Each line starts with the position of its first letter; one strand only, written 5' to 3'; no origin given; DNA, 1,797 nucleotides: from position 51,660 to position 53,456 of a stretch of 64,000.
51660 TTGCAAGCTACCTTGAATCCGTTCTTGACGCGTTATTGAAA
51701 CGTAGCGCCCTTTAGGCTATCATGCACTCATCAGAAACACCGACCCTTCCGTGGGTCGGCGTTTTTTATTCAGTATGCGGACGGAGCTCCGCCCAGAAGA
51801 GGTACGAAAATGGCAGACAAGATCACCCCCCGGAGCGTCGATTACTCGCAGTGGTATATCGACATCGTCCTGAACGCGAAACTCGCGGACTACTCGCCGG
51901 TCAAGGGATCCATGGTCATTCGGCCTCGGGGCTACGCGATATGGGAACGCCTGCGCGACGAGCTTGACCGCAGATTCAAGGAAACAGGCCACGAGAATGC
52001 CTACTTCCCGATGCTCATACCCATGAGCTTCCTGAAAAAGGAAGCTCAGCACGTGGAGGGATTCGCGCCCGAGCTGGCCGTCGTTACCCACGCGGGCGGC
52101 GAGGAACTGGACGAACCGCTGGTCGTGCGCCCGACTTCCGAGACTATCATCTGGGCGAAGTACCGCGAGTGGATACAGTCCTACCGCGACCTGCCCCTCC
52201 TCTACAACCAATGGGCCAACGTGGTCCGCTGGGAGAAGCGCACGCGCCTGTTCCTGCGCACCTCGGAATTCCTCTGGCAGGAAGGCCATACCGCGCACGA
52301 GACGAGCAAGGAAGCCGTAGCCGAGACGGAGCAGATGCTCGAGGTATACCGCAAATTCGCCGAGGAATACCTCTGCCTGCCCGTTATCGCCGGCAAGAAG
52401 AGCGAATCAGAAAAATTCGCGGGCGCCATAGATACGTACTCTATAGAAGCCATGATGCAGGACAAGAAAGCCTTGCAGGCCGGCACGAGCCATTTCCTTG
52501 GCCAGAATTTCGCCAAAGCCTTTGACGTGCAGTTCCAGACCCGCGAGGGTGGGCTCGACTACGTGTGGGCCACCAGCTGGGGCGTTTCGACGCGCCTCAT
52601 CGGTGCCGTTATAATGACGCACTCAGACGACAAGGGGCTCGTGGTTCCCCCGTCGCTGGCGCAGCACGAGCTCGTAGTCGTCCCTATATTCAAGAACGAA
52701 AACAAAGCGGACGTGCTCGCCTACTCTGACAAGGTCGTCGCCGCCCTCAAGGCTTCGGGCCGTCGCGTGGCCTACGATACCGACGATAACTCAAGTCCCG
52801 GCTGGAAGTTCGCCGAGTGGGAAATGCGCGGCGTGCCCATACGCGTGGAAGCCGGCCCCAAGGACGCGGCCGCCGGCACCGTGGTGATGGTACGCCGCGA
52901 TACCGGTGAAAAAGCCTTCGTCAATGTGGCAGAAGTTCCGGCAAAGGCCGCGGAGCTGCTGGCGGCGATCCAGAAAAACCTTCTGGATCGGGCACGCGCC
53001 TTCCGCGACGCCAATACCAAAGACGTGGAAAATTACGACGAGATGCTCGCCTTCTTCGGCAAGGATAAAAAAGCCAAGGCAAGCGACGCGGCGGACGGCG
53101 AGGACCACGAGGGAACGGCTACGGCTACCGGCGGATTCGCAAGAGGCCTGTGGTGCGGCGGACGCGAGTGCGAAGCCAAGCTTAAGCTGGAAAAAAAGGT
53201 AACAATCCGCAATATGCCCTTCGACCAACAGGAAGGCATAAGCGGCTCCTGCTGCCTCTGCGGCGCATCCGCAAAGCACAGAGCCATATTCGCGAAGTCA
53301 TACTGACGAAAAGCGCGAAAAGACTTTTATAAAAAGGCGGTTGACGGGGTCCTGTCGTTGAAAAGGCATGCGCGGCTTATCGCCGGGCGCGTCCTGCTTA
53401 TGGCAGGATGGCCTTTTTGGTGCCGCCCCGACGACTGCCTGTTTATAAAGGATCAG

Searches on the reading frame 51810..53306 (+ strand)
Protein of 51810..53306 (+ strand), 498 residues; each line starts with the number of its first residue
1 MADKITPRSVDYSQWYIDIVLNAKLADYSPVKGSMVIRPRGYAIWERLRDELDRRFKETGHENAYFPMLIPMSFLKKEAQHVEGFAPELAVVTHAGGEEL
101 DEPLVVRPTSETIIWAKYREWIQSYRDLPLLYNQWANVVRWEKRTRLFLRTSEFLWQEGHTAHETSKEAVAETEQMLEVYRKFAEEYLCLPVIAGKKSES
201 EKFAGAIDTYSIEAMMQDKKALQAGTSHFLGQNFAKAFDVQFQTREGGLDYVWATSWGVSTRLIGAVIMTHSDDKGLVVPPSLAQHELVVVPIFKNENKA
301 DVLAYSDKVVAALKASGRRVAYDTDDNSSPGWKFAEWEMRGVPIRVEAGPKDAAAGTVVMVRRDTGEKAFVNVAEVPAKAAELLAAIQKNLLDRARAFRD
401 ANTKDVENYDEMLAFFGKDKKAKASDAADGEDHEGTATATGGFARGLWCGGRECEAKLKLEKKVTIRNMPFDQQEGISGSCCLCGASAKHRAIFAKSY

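Call 21: search_protein_families(library=ncbifam, max_evalue=0.00001, proteins=[window:51810-53306:+])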
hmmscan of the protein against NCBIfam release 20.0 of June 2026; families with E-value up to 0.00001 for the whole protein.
window:51810-53306:+ (498 aa): 5 families
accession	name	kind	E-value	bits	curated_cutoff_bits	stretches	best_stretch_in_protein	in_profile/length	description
TIGR00408.1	proS_fam_I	equivalog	2.2e-170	567.7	437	1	7-498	3-475/475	proline--tRNA ligase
NF008979.1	PRK12325.1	exception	4e-33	114.9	550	2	212-378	270-434/437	proline--tRNA ligase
NF006625.0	PRK09194.1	equivalog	2.3e-31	109.4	558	2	214-377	395-555/559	proline--tRNA ligase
TIGR00409.1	proS_fam_II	equivalog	4.6e-27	95.1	306.7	2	215-378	402-563/568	proline--tRNA ligase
TIGR00418.1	thrS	equivalog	9e-07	28.2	383.65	0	24-183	181-342/565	threonine--tRNA ligase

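Call 94: find_homologous_proteins(query=window:51810-53306:+, max_evalue=1e-50)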
Query window:51810-53306:+ (498 aa): 8000 proteins with E <= 1e-50 among 8000 candidates; the best 120 are listed.
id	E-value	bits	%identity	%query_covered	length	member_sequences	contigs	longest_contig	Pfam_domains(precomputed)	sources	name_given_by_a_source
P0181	0.0e+0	1065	92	100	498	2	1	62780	PF03129.26,PF00587.31,PF09180.17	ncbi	-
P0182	2.6e-291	985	85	100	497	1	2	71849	PF03129.26,PF00587.31,PF09180.17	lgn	-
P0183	2.6e-290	981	84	100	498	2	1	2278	PF03129.26,PF00587.31,PF09180.17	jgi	-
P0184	4.7e-290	980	84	100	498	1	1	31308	PF03129.26,PF00587.31,PF09180.17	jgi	-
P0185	1.1e-289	979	84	100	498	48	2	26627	PF03129.26,PF00587.31,PF09180.17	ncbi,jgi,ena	-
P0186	3.5e-286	968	84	100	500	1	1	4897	PF03129.26,PF00587.31,PF09180.17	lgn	-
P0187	1.3e-285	966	83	100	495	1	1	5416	PF03129.26,PF00587.31,PF09180.17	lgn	-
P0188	2.0e-285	965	82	100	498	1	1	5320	PF03129.26,PF00587.31,PF09180.17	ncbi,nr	ncbi:MAG: proline--tRNA ligase [Spirochaetales bacterium]|nr:proline--tRNA ligase [Spirochaetales ba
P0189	2.0e-284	962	84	100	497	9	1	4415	PF03129.26,PF00587.31,PF09180.17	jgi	jgi:prolyl-tRNA synthetase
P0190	4.5e-282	954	83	100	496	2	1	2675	PF03129.26,PF00587.31,PF09180.17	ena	-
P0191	4.7e-282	954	84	98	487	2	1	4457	PF03129.26,PF00587.31,PF09180.17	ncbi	ncbi:MAG: proline--tRNA ligase, partial [Spirochaetales bacterium]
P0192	1.9e-281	952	82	100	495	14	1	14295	PF03129.26,PF00587.31,PF09180.17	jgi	-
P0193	3.1e-280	948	81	100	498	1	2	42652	PF03129.26,PF00587.31,PF09180.17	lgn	-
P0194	2.9e-279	945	81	100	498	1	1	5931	PF03129.26,PF00587.31,PF09180.17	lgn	-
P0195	7.8e-278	940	82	100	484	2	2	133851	PF03129.26,PF00587.31,PF09180.17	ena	-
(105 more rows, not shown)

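Call 95: find_encoding_contigs(protein=P0181, flank=10000, max_places=2)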
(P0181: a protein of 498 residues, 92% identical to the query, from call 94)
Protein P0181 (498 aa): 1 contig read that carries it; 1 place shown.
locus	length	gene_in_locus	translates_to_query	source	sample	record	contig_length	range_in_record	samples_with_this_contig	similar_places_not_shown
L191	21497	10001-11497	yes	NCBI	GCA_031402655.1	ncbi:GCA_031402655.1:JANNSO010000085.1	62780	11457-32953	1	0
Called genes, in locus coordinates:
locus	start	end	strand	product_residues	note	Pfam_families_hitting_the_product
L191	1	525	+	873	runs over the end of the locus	PF03176:MMPL, PF02460:Patched (faint), PF12349:Sterol-sensing, PF03176:MMPL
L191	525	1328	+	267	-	PF17131:TP_0789-like, PF07044:DUF1329 (weak)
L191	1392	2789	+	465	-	-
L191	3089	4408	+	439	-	PF23414:Beta-prop_EML_2 (weak), PF26549:Tricorn_N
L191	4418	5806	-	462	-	PF05970:PIF1, PF13245:AAA_19, PF13604:AAA_30, PF02689:Herpes_Helicase (faint)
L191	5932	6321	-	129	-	-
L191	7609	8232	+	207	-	-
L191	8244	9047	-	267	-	-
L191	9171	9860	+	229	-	PF10016:DUF2259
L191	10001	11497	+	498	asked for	PF00587:tRNA-synt_2b, PF03129:HGTP_anticodon, PF09180:ProRS-C_1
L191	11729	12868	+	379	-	PF26331:DUF8086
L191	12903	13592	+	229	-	-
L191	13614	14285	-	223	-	PF03006:HlyIII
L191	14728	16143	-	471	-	PF00072:Response_reg, PF00158:Sigma54_activat, PF14532:Sigma54_activ_2, PF25601:AAA_lid_14, PF02954:HTH_8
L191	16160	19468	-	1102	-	PF00072:Response_reg, PF02518:HATPase_c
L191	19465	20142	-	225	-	PF02811:PHP (weak)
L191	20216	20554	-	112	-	-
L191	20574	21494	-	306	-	PF00571:CBS, PF02518:HATPase_c (weak)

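Call 96: find_encoding_contigs(protein=P0182, flank=10000, max_places=2)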
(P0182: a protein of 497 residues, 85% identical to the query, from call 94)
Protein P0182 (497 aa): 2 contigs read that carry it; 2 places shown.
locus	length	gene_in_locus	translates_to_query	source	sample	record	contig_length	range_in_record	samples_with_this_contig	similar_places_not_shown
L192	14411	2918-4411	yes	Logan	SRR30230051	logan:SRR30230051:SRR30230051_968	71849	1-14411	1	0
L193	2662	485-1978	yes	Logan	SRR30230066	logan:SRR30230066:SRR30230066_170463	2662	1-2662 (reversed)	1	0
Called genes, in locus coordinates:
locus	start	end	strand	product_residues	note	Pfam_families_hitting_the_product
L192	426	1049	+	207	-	-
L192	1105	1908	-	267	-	-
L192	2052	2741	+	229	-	PF10016:DUF2259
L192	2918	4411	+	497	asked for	PF00587:tRNA-synt_2b, PF03129:HGTP_anticodon, PF09180:ProRS-C_1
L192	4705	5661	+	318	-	PF26331:DUF8086 (faint)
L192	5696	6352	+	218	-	-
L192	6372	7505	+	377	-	PF01168:Ala_racemase_N, PF00842:Ala_racemase_C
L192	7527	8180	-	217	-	PF03006:HlyIII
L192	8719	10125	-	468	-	PF00072:Response_reg, PF00158:Sigma54_activat, PF14532:Sigma54_activ_2, PF25601:AAA_lid_14, PF02954:HTH_8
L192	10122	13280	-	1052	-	PF00072:Response_reg, PF02518:HATPase_c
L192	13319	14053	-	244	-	PF02811:PHP (weak)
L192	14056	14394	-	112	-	-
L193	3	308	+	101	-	?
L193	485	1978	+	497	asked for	PF00587:tRNA-synt_2b, PF03129:HGTP_anticodon, PF09180:ProRS-C_1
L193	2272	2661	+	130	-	?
